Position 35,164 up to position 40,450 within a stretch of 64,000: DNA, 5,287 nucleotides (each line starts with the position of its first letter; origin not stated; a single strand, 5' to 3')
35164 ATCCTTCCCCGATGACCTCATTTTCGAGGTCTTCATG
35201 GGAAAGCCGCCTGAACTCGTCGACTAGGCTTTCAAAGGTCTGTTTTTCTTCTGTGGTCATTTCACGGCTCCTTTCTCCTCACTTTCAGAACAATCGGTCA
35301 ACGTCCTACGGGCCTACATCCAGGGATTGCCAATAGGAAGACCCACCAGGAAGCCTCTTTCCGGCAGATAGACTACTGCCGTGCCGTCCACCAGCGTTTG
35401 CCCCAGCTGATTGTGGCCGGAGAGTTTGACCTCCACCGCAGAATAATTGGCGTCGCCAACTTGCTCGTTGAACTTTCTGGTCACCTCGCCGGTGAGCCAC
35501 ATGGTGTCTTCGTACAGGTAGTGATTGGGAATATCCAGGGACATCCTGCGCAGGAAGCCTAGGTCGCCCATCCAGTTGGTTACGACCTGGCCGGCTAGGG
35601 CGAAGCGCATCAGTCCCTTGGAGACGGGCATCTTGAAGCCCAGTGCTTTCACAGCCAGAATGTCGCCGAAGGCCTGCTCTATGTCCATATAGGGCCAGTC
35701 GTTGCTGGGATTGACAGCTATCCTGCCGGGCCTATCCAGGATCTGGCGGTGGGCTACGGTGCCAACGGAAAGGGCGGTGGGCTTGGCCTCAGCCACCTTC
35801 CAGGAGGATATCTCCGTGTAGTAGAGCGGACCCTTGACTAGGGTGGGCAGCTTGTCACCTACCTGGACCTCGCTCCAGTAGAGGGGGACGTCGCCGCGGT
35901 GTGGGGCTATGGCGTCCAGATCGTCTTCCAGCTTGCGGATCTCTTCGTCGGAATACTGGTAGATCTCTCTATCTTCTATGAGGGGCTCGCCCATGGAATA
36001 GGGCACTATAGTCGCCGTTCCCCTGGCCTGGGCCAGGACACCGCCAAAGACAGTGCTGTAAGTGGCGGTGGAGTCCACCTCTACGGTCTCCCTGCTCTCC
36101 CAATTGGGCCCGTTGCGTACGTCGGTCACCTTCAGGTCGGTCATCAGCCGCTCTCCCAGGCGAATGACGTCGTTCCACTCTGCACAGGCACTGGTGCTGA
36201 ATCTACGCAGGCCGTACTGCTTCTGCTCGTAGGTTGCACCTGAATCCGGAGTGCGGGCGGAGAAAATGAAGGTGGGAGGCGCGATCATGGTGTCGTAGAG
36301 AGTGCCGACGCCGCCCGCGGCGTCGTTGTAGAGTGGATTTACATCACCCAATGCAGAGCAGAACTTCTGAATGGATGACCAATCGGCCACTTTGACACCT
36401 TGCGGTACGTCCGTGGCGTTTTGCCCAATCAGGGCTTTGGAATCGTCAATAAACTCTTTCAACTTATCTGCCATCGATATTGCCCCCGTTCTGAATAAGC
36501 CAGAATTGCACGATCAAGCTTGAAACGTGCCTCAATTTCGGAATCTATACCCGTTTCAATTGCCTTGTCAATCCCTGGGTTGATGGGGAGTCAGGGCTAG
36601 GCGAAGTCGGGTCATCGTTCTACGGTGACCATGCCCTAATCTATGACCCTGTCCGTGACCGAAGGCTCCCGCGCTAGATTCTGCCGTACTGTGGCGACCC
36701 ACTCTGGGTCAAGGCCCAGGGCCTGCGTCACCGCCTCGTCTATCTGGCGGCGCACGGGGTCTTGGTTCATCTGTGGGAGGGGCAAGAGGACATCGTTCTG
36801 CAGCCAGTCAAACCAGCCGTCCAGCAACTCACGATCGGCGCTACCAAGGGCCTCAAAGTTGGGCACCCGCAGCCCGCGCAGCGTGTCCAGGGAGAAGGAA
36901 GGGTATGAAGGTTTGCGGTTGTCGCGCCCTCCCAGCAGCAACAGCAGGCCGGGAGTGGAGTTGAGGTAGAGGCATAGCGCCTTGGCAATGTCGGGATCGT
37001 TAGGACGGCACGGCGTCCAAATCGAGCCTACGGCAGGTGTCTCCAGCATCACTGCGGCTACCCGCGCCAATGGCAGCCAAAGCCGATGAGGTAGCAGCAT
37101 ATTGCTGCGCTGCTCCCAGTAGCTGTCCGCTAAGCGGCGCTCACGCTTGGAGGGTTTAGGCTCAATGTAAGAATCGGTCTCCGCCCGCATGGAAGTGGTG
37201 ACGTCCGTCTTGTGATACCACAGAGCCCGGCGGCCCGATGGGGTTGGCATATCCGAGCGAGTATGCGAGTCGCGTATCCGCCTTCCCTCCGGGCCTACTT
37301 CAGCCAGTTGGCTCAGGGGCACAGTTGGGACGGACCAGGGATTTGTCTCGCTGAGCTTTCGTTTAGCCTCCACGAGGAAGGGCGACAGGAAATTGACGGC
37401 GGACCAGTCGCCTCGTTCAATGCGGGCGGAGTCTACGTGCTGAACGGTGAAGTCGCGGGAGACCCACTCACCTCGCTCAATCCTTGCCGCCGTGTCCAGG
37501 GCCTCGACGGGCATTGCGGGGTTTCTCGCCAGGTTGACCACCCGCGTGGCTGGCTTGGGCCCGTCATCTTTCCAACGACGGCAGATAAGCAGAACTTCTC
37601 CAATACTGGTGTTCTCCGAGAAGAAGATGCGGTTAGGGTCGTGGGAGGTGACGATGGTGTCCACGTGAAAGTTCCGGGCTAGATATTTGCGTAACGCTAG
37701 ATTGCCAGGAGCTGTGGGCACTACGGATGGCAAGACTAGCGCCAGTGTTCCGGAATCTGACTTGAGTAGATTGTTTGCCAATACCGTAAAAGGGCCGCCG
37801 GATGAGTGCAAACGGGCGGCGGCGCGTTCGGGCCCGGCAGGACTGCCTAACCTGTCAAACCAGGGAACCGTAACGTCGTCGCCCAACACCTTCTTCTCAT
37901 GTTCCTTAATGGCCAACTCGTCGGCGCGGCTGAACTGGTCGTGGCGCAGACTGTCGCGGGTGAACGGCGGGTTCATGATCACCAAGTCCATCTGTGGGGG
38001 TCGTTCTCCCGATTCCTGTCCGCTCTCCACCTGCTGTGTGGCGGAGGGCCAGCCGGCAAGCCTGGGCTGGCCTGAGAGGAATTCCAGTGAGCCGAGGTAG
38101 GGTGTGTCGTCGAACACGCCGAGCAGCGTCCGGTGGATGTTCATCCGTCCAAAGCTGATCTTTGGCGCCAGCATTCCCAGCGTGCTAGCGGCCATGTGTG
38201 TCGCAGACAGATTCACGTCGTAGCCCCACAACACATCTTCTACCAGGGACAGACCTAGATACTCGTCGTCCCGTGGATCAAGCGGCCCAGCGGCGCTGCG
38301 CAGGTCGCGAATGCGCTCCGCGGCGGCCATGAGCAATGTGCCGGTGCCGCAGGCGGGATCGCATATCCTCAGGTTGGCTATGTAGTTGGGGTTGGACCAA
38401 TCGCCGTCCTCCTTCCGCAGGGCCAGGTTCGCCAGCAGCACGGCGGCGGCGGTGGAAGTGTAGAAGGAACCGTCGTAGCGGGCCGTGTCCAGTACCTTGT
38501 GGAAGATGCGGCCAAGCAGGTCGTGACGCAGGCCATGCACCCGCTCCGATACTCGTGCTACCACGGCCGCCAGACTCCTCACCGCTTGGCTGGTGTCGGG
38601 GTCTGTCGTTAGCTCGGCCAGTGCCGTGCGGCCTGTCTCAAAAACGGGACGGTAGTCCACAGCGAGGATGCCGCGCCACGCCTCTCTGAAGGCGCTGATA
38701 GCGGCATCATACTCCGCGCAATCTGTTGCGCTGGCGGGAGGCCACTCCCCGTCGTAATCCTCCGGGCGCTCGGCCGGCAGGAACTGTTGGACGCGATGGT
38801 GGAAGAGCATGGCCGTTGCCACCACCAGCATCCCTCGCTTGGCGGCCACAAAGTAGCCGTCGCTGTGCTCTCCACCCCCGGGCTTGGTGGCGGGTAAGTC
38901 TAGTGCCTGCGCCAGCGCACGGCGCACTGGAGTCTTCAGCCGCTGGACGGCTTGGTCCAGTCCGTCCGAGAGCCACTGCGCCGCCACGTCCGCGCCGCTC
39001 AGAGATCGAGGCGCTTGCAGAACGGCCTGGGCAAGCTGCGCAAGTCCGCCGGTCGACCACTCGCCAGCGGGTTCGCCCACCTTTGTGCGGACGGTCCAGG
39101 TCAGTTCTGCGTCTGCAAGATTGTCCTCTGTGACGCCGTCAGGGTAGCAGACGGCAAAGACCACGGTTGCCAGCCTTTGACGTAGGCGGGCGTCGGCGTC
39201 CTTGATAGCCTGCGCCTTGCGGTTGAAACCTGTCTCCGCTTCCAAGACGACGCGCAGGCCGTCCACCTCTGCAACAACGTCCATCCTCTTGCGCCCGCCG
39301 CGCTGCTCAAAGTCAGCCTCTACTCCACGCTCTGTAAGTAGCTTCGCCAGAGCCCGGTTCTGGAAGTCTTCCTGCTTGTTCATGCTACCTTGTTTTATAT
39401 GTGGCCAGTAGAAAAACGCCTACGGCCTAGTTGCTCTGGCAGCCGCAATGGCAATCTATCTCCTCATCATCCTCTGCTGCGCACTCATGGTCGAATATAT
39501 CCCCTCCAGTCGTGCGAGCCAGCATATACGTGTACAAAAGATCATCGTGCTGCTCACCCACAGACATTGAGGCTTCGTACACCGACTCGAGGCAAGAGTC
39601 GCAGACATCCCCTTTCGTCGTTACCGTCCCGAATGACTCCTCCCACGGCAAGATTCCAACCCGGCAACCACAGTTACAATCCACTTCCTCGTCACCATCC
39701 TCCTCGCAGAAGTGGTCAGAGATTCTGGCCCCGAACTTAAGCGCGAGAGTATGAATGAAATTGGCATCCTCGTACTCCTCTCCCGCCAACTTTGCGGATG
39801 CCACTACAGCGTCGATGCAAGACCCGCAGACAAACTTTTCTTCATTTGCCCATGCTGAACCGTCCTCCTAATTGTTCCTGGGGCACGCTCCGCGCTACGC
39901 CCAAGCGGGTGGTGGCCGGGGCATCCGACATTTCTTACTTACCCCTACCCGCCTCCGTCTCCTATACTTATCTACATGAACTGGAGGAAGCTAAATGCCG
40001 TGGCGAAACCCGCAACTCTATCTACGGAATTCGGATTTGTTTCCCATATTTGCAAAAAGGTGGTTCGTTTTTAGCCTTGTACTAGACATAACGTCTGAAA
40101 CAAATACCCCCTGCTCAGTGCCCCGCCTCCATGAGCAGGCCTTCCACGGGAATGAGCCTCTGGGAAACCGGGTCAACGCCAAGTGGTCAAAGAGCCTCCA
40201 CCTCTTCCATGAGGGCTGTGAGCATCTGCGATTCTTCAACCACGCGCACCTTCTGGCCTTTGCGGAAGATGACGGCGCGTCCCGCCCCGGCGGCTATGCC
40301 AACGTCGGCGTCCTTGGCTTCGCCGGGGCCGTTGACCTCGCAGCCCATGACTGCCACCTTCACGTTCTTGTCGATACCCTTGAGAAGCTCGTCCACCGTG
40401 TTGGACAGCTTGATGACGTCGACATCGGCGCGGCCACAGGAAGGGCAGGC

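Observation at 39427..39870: Acidic six-cysteine tandem-repeat protein whose first repeat lies upstream of any canonical start codon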

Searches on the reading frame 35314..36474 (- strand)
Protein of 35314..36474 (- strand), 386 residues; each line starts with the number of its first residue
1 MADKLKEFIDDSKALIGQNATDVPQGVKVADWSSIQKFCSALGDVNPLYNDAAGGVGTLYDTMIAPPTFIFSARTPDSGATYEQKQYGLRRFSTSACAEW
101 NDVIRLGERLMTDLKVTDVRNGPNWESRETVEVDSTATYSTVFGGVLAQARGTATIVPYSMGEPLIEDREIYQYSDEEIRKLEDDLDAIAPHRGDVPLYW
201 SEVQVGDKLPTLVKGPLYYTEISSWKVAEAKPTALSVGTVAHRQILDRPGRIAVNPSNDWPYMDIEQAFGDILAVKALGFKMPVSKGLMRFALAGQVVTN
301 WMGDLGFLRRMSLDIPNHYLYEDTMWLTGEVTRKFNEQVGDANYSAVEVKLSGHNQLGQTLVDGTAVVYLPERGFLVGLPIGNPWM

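Call 4: search_protein_families(library=pfam, proteins=[window:35314-36474:-], max_evalue=1)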
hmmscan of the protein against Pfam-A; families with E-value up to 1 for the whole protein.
window:35314-36474:- (386 aa): 2 families
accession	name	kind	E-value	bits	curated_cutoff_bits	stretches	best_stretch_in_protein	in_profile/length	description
PF13452.11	FAS1_DH_region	-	1.5e-09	38.5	22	1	33-134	17-118/132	FAS1-like, dehydratase domain region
PF01575.25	MaoC_dehydratas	-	0.0041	17.2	27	0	274-315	42-85/123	MaoC like domain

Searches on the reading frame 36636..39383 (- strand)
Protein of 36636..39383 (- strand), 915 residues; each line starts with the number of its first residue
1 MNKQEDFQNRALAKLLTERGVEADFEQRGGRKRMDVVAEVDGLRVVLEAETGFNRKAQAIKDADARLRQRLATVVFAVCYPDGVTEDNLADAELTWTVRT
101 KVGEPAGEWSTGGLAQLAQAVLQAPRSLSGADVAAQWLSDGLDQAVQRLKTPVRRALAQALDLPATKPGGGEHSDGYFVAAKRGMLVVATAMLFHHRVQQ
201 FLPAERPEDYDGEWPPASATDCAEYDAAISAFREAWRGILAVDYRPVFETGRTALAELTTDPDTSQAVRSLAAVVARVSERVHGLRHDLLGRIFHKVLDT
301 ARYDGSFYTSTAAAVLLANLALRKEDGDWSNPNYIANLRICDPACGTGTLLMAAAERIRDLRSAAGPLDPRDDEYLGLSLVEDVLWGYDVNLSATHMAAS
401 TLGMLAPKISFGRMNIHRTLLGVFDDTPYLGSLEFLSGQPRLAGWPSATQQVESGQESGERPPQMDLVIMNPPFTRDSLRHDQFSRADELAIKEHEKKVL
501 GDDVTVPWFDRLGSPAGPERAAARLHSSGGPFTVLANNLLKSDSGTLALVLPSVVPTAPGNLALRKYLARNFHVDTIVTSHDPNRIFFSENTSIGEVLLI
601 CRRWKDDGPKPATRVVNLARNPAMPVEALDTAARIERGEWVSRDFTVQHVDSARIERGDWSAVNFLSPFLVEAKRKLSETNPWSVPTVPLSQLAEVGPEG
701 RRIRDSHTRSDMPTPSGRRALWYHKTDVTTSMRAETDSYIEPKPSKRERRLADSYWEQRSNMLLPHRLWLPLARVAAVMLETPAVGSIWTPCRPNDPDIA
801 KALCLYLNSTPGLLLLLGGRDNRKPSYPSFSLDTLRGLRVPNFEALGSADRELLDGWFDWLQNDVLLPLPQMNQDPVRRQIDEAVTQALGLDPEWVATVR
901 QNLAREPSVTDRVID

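Call 4: search_protein_families(library=pfam, proteins=[window:36636-39383:-], max_evalue=1)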
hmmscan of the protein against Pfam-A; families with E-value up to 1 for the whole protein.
window:36636-39383:- (915 aa): 6 families
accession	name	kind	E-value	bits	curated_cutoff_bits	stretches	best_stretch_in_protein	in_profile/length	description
PF02384.22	N6_Mtase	-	4.8e-07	29.8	20.4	2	288-360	4-70/311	N-6 DNA Methylase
PF20473.4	MmeI_Mtase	-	0.0053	16.4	27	1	335-365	18-48/259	MmeI, DNA-methyltransferase domain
PF07669.17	Eco57I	-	0.031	14.8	25.3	0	532-587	116-171/171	Eco57I restriction-modification methylase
PF01170.24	UPF0020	-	0.097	12.8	22.3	1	338-356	30-48/197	RMKL-like, methyltransferase domain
PF13847.12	Methyltransf_31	-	0.11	12.7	27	1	337-358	4-25/145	Methyltransferase domain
PF18404.7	Glyco_transf_24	-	0.33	10.8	25.7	1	593-649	212-267/268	Glucosyltransferase 24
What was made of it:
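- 36636..39383 (-): Downstream 915-aa protein with an N6-adenine DNA methyltransferase domain (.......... and NPPF motifs), 43 nt after the Cys-rich gene. No nuclease domain was demonstrated. Pfam N6_Mtase 4.8e-7 (call 4).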

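Call 6: search_protein_families(library=padloc, proteins=[window:36636-39383:-], max_evalue=1)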
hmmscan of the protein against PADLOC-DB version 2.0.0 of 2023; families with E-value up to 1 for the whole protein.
window:36636-39383:- (915 aa): 25 families
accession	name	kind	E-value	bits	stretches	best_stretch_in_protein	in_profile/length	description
PDLC04134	mad2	-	7.9e-08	29.5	1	214-603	187-445/492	mads_2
PDLC03029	MTase_I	-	1.7e-05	21.5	1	304-364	176-234/661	Type I methyltransferase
PDLC03348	MTase_II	-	1.8e-05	21.4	1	286-406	200-313/727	Type II methyltransferase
PDLC03021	MTase_I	-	1.9e-05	21.7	1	287-398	143-241/491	Type I methyltransferase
PDLC03338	MTase_II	-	3e-05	20.9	1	303-404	128-215/604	Type II methyltransferase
PDLC03267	MTase_II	-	7.6e-05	19.8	1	530-606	149-220/539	Type II methyltransferase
PDLC03630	REase_MTase_IIG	-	9.9e-05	18.3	1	287-394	351-458/1100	Type IIG restriction enzyme-methyltransferase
PDLC03033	MTase_I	-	0.00024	18.2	1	306-359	203-248/541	Type I methyltransferase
PDLC02525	PglX|PglXI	-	0.00037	17.3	1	334-406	281-349/607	PglX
PDLC03026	MTase_I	-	0.00048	17.4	2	339-374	166-201/487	Type I methyltransferase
PDLC02518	PglX|PglXI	-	0.0024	13.6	1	321-402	292-370/1412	PglX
PDLC03613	REase_MTase_IIG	-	0.0041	12.8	1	291-357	454-517/1250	Type IIG restriction enzyme-methyltransferase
PDLC03598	REase_MTase_IIG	-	0.0044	12.9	1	333-362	357-386/912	Type IIG restriction enzyme-methyltransferase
PDLC03035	MTase_I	-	0.0046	13.5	1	271-361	135-219/653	Type I methyltransferase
PDLC02535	PglX|PglXI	-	0.0046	13.4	1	332-406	292-363/731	PglX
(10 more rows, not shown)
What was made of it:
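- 36636..39383 (-): PADLOC mad2 7.9e-8 and weaker MTase, IIG and PglX hits (call 6).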

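Call 38: list_cluster_members(proteins=[window:39430-39804:-, window:39430-39789:-, window:39430-39684:-, window:39430-39651:-, window:36636-39383:-])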
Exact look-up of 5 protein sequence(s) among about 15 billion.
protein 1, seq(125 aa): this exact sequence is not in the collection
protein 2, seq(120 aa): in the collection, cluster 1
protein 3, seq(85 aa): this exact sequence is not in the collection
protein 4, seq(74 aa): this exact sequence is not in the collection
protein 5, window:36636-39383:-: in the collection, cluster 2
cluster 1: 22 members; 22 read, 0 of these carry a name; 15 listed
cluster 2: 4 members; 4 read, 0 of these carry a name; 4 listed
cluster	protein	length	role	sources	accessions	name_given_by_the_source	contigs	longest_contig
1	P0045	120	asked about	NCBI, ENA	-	-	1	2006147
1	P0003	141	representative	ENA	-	-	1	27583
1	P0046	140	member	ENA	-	-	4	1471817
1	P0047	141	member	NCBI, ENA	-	-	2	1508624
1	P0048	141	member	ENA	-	-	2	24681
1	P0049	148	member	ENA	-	-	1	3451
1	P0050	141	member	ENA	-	-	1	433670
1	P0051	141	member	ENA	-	-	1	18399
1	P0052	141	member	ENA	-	-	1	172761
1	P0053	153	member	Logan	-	-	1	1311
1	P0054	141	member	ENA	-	-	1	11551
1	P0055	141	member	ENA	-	-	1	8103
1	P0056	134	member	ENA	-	-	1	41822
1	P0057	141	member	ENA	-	-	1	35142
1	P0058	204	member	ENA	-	-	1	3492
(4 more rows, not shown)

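Call 55: search_solved_structures(query=window:36636-39383:-, max_evalue=0.01)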
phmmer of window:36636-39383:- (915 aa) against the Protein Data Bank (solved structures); distinct sequences matched with E-value up to 0.01: 0.

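Call 58: find_homologous_proteins(query=window:36636-39383:-, max_evalue=0.00001)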
Query window:36636-39383:- (915 aa): 2798 proteins with E <= 0.00001 among 8000 candidates; the best 120 are listed.
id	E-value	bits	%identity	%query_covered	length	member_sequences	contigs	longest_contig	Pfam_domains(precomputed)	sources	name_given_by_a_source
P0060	0.0e+0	1898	91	100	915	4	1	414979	PF02384.23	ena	-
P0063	0.0e+0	1699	82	100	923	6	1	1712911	PF02384.23,PF20473.5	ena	-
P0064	0.0e+0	1697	82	100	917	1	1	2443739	PF02384.23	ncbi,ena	-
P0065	0.0e+0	1673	82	100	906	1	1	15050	PF02384.23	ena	-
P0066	0.0e+0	1666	82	99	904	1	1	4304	PF02384.23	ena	-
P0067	0.0e+0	1665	81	100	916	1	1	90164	PF02384.23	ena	-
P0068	0.0e+0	1649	81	100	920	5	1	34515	PF02384.23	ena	-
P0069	0.0e+0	1647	81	100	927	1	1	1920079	PF02384.23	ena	-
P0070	0.0e+0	1645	80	100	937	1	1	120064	PF02384.23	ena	-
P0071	0.0e+0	1632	80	100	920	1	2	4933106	PF02384.23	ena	-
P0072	0.0e+0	1627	81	100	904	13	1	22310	PF02384.23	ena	-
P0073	0.0e+0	1619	79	100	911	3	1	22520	PF02384.23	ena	-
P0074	0.0e+0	1618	79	100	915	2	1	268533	-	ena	-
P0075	0.0e+0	1615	81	98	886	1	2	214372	PF02384.23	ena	-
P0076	0.0e+0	1608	78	100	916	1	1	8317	PF02384.23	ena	-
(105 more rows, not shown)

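Call 77: find_encoding_contigs(protein=P0064, flank=4000, max_places=2)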
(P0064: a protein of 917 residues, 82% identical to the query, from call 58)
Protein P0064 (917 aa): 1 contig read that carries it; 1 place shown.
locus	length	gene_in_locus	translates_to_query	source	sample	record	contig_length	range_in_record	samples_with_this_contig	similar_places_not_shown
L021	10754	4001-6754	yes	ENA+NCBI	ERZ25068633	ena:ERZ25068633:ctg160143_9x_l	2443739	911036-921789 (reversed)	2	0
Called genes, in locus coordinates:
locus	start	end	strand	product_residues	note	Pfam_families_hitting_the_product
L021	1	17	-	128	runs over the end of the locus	PF01850:PIN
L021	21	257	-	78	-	PF02604:PhdYeFM_antitox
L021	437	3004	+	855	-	PF02515:CoA_transf_3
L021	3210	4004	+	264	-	PF10137:CAP12-PCTIR_TIR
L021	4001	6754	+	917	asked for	PF02384:N6_Mtase (faint)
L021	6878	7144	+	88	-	-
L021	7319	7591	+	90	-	-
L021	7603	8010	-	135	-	PF01850:PIN, PF13470:PIN_3 (weak)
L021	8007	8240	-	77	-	PF15937:PrlF_antitoxin (weak), PF04014:MazE_antitoxin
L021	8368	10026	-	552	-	PF00174:Oxidored_molyb, PF03404:Mo-co_dimer (weak)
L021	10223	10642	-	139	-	PF12728:HTH_17 (weak)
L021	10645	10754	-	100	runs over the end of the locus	PF18810:PBECR2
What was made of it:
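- In L021 the equivalent slot holds a TIR-domain gene translationally coupled to the enzyme, which suggests an exchangeable partner position (call 77).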

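Call 81: search_protein_families(library=ncbifam, proteins=[window:36636-39383:-, L021:3210-4004:+], max_evalue=0.01)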
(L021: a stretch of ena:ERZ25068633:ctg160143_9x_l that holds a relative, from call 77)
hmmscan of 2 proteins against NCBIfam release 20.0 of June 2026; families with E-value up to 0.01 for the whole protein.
window:36636-39383:- (915 aa): 4 families
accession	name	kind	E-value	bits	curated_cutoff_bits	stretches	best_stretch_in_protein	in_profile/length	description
NF047738.1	antiphage_MADS2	equivalog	1.4e-05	23.6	720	1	337-578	332-542/654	methylation-associated defense system DNA methyltransferase MAD2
TIGR02987.1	met_A_Alw26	exception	2.3e-05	23.3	353.5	1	304-577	3-222/523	Alw26I/Eco31I/Esp3I family type II restriction adenine-specific DNA-methyltransferase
NF033454.1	BREX_5_MTaseX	exception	0.00061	17.4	900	1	319-402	284-364/1404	BREX-5 system adenine-specific DNA-methyltransferase PglX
NF033455.1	BREX_6_MTaseX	exception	0.0054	14.2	900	1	330-406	322-400/1319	BREX-6 system adenine-specific DNA-methyltransferase PglX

L021:3210-4004:+ (264 aa): 2 families
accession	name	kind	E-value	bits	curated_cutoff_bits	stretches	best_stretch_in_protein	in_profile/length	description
NF050172.1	CDNTAsCap12CFB2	equivalog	5.5e-05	22.5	450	1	174-235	58-118/312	CBASS system CD-NTase-associated NAD(+) hydrolase Cap12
NF050171.1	CDNTAsCap12CFB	equivalog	8.9e-05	21.9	450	1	187-240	74-125/305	CBASS system CD-NTase-associated NAD(+) hydrolase Cap12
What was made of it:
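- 36636..39383 (-): All NCBIfam hits lie far below their cut-offs (call 81).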

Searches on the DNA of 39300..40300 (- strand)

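Call 44: search_rna_families(sources=[L002, L003, L007], threshold=gathering)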
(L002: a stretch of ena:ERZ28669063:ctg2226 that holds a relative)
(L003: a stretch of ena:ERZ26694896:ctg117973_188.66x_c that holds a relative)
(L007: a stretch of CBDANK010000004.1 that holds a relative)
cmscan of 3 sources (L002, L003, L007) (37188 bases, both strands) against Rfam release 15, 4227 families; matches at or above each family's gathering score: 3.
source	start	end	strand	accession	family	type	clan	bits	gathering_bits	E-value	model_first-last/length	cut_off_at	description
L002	6452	6525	+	RF00005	tRNA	Gene; tRNA;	CL00001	74.3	29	1.2e-14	1-71/71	no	tRNA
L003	5658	5729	+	RF00005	tRNA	Gene; tRNA;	CL00001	73.3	29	2.2e-14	1-71/71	no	tRNA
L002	5757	5830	+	RF00005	tRNA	Gene; tRNA;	CL00001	71.9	29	5.5e-14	1-71/71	no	tRNA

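Call 45: search_rna_families(source=window, start=39300, end=40300, threshold=evalue, max_evalue=1)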
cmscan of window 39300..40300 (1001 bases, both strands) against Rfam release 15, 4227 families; matches with E-value up to 1: 0.
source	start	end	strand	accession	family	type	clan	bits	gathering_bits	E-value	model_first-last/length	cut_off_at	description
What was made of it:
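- Tried and rejected: Leader riboswitch or structured RNA: Rfam found only tRNAs in L002 and L003 and nothing in window 39300-40300 (calls 44, 45).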
